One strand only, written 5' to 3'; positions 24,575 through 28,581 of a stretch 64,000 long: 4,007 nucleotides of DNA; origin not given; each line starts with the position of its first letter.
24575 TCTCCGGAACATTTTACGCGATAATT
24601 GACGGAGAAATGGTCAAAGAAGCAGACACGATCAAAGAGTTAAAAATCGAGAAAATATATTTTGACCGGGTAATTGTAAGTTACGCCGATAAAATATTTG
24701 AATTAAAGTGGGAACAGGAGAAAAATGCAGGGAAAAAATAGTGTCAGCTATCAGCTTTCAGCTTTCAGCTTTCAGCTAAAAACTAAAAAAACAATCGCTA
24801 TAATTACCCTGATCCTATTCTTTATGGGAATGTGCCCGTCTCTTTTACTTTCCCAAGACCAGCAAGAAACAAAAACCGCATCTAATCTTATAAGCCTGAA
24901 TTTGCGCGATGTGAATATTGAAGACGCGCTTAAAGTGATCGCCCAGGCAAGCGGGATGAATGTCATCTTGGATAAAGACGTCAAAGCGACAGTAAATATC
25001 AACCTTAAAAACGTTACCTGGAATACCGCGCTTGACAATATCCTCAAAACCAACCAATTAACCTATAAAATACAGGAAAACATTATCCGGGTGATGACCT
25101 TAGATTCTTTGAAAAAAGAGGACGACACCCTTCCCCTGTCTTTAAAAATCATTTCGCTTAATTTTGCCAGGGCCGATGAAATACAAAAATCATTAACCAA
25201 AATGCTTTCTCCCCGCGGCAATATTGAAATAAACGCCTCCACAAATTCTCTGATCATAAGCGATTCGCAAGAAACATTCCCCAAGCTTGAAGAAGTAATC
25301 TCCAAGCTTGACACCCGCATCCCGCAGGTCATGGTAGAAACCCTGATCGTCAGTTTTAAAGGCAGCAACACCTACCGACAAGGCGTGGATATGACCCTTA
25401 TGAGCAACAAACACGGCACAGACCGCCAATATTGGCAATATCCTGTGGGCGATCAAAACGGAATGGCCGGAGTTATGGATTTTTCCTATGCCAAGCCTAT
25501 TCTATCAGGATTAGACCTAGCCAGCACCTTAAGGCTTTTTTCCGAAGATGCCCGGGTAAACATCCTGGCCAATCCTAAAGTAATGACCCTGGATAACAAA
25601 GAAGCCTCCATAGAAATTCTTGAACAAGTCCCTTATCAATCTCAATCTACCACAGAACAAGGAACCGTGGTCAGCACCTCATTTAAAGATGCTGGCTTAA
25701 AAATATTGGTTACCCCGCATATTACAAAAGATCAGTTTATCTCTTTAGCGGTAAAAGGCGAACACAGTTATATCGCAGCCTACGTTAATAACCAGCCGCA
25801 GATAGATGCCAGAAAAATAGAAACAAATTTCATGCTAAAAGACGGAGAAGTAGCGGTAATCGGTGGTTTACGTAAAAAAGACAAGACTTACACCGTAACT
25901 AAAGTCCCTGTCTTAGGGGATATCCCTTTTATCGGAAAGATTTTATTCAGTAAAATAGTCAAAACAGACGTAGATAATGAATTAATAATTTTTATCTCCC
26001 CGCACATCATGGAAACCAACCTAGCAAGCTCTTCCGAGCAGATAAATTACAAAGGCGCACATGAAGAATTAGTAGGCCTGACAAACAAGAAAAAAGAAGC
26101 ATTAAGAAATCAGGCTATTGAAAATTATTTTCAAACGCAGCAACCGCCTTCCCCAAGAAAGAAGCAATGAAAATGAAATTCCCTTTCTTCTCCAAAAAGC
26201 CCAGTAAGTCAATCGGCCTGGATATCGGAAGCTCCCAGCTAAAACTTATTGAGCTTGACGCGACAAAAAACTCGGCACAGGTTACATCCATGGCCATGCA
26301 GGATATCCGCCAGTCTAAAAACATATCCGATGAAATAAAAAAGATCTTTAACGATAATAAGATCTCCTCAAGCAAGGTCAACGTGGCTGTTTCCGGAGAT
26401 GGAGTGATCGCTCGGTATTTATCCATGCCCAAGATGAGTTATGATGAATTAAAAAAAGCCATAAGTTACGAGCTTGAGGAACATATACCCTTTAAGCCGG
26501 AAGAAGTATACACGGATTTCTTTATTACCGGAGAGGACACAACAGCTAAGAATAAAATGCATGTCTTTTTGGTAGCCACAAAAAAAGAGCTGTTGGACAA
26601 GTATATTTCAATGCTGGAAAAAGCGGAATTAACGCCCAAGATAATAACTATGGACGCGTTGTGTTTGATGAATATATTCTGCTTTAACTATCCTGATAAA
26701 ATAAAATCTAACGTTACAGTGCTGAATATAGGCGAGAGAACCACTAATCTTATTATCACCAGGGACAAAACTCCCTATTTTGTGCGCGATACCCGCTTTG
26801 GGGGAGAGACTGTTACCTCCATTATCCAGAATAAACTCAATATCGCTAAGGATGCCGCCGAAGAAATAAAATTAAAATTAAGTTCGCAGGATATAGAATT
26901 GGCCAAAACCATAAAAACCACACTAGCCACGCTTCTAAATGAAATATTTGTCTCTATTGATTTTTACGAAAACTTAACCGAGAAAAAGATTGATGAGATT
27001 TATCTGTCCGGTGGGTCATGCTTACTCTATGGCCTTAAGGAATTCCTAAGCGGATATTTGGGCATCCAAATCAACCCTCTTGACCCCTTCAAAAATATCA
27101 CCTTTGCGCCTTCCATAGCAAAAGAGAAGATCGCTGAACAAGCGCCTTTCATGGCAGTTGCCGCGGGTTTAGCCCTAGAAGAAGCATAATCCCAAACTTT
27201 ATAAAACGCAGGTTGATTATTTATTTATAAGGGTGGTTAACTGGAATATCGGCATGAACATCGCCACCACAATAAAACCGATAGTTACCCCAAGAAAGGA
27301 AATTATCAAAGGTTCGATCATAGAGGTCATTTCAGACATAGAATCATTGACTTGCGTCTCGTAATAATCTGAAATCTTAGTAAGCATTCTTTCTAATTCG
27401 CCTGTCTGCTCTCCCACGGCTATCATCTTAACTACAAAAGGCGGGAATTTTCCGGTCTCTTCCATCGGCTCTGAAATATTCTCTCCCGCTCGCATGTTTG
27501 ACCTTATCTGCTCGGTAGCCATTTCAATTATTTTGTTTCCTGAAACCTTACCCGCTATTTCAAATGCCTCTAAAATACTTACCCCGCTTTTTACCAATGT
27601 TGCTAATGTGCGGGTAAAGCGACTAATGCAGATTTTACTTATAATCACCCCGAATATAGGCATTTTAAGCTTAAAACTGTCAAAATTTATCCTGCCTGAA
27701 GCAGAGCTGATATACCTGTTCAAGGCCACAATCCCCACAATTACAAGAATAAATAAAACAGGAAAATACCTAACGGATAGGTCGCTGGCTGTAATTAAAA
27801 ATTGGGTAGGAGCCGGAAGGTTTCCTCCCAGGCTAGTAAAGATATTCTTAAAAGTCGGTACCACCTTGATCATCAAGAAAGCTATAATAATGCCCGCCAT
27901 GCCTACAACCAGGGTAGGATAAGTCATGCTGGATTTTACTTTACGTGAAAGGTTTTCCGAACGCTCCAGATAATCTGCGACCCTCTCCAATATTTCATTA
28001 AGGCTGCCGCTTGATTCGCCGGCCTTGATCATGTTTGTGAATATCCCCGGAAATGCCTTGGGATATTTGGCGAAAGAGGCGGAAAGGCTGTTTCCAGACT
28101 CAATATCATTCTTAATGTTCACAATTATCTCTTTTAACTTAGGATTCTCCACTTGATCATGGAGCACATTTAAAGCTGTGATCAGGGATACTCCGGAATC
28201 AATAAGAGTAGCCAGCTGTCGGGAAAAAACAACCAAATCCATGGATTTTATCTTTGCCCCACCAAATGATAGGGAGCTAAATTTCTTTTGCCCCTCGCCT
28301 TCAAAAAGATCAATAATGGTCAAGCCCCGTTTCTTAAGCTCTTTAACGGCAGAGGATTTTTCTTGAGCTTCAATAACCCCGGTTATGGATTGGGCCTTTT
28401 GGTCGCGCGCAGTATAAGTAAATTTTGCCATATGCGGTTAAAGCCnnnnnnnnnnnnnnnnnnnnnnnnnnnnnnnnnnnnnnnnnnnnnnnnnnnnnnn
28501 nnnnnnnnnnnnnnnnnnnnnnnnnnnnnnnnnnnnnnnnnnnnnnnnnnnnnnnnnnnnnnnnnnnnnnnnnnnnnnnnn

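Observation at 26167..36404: c-di-GMP-centred module inside the T4P cluster: GGDEF-STAND-HEAT giant, free MshEN domain, two PilB-like ATPases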

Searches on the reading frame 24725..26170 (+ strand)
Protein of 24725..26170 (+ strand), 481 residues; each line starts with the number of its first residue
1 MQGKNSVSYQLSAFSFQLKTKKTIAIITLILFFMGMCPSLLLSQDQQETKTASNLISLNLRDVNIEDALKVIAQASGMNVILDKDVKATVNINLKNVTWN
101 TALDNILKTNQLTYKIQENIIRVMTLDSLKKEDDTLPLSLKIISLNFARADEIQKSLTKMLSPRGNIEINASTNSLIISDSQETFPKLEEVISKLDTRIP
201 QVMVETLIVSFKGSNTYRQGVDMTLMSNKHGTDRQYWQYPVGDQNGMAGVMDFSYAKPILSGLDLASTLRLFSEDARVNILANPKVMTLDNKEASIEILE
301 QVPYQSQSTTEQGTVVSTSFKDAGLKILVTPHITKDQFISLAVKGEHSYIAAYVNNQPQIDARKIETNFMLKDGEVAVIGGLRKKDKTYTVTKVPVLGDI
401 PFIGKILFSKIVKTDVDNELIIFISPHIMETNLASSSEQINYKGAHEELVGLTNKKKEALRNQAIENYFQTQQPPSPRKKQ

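Call 4: search_protein_families(library=pfam, proteins=[window:24725-26170:+], max_evalue=0.01)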
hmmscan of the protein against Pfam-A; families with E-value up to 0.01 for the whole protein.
window:24725-26170:+ (481 aa): 4 families
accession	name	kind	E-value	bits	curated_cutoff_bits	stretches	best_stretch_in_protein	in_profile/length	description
PF00263.26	Secretin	-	1.1e-43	149.2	27.5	1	273-429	3-168/169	Bacterial type II and III secretion system protein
PF07660.19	STN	-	2.1e-14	53.4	28.4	1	78-124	1-50/52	Secretin and TonB N terminus short domain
PF03958.22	Secretin_N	-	8.3e-14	52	28.2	1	141-201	2-69/69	Bacterial type II/III secretion system short domain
PF21305.2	type_II_gspD_N0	-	3.8e-06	27.1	27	1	58-109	1-56/71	GspD-like, N0 domain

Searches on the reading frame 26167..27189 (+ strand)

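Call 3: search_protein_families(library=pfam, proteins=[window:26167-27189:+], max_evalue=0.01)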
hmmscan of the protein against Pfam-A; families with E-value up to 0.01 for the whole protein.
window:26167-27189:+ (340 aa): 3 families
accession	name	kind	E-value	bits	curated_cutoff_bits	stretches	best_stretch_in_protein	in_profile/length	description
PF11104.14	PilM_2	-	6.7e-55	186.8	27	1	17-338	1-338/340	Type IV pilus assembly protein PilM;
PF14450.12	FtsA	-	1.3e-08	35.7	31.8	1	185-307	2-112/127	Cell division protein FtsA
PF05134.19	T2SSL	-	1.3e-06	28.5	25.5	1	66-167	44-138/231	Type II secretion system (T2SS), protein L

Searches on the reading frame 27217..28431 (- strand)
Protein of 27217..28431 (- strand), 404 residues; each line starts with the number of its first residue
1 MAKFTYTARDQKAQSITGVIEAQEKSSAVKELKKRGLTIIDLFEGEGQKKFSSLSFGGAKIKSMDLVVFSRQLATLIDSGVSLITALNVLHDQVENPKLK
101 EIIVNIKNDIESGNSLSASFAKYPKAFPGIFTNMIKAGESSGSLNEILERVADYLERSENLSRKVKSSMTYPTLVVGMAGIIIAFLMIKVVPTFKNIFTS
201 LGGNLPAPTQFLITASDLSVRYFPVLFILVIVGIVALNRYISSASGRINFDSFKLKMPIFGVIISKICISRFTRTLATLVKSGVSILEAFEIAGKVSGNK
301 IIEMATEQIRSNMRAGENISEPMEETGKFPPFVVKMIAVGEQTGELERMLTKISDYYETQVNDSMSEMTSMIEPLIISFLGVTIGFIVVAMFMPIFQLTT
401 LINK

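Call 3: search_protein_families(library=pfam, proteins=[window:27217-28431:-], max_evalue=0.01)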
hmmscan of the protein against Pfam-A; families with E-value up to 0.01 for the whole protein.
window:27217-28431:- (404 aa): 1 family
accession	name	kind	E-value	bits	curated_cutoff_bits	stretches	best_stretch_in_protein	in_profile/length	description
PF00482.28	T2SSF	-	8.3e-69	229.8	25.2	2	69-192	1-125/125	Type II secretion system (T2SS), protein F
